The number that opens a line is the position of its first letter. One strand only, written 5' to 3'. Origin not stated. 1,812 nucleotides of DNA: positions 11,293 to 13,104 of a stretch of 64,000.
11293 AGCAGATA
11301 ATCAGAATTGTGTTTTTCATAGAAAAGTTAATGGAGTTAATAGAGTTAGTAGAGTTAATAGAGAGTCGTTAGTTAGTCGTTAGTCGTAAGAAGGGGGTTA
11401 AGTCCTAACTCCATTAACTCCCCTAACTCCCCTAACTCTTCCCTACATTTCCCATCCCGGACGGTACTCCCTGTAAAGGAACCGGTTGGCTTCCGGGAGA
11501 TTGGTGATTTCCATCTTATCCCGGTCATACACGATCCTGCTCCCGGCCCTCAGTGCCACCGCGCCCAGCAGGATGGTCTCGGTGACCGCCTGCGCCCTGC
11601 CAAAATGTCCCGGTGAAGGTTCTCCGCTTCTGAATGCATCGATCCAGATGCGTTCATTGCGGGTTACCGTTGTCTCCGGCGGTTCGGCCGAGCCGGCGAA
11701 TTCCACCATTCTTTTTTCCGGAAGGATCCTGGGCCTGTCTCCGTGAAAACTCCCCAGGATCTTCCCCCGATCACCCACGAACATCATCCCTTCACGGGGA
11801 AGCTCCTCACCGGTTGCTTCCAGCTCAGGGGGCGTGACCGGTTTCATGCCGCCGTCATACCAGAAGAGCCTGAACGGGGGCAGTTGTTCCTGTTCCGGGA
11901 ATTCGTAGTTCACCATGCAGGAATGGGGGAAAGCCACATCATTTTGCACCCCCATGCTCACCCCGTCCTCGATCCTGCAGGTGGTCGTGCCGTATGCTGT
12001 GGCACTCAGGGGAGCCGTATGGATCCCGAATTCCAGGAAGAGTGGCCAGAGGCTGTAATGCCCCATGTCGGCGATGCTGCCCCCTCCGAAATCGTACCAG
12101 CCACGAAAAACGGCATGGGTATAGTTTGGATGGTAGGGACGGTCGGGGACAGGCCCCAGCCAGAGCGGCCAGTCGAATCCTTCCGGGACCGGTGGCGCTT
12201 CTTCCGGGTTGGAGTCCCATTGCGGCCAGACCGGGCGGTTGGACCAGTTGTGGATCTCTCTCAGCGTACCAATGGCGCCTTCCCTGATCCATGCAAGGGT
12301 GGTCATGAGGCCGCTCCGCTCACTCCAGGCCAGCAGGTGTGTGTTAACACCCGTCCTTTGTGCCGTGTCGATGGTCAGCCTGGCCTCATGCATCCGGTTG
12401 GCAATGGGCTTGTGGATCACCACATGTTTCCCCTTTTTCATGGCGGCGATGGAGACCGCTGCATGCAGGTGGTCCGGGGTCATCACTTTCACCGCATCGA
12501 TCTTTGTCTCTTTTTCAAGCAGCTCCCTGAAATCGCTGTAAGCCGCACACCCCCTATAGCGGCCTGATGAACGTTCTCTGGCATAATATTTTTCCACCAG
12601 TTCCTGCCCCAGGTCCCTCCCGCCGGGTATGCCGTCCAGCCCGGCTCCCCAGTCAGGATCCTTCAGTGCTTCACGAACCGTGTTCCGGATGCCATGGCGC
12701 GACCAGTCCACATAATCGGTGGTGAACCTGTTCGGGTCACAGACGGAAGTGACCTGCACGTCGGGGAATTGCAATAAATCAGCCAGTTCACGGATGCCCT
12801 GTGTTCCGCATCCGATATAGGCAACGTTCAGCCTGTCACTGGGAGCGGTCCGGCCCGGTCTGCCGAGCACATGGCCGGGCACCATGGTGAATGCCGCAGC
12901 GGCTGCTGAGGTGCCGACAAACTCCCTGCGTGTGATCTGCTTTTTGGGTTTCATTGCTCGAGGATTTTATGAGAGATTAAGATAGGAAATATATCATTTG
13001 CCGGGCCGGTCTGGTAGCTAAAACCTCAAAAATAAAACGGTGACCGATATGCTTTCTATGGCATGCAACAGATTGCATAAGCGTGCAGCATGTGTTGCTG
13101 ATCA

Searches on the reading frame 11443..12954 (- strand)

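Call 49: search_protein_families(library=pfam, max_evalue=0.001, proteins=[window:11443-12954:-])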
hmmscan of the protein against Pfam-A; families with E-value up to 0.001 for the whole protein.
window:11443-12954:- (503 aa): 2 families
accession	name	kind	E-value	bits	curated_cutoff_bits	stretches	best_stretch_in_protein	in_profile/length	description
PF19051.5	GFO_IDH_MocA_C2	-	7.6e-18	65.4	23.3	1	253-305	45-97/254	Oxidoreductase family, C-terminal alpha/beta domain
PF01408.29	GFO_IDH_MocA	-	3.9e-16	60.2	24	1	129-204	41-115/120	Oxidoreductase family, NAD-binding Rossmann fold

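Call 91: search_protein_families(library=ncbifam, max_evalue=0.001, proteins=[window:11443-12954:-])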
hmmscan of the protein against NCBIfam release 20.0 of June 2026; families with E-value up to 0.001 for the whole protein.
window:11443-12954:- (503 aa): 7 families
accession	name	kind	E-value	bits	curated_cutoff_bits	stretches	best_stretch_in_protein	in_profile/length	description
NF058561.1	BT_2158_fam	equivalog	2.2e-79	267.3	750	2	123-490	68-436/487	glycoside 3-dehydrogenase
NF052479.1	LevoglcsnDh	equivalog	9.3e-16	57.5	650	1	132-235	55-158/386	levoglucosan dehydrogenase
NF040723.1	UDP-GlcNAcDh_Arch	equivalog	6.3e-13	48.9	450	1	136-204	47-113/302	UDP-N-acetylglucosamine 3-dehydrogenase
TIGR04380.1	myo_inos_iolG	equivalog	3.5e-12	45.9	355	1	137-245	51-159/330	inositol 2-dehydrogenase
NF008607.0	PRK11579.1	subfamily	3.8e-06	26.1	330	1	139-233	53-147/346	oxidoreductase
NF041392.1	XylDh_Gfo6_Halo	equivalog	4.4e-05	22.5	350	1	139-234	71-166/350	D-xylose 1-dehydrogenase Gfo6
NF007574.0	PRK10206.1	equivalog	0.00013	21.2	352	1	127-236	42-151/345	oxidoreductase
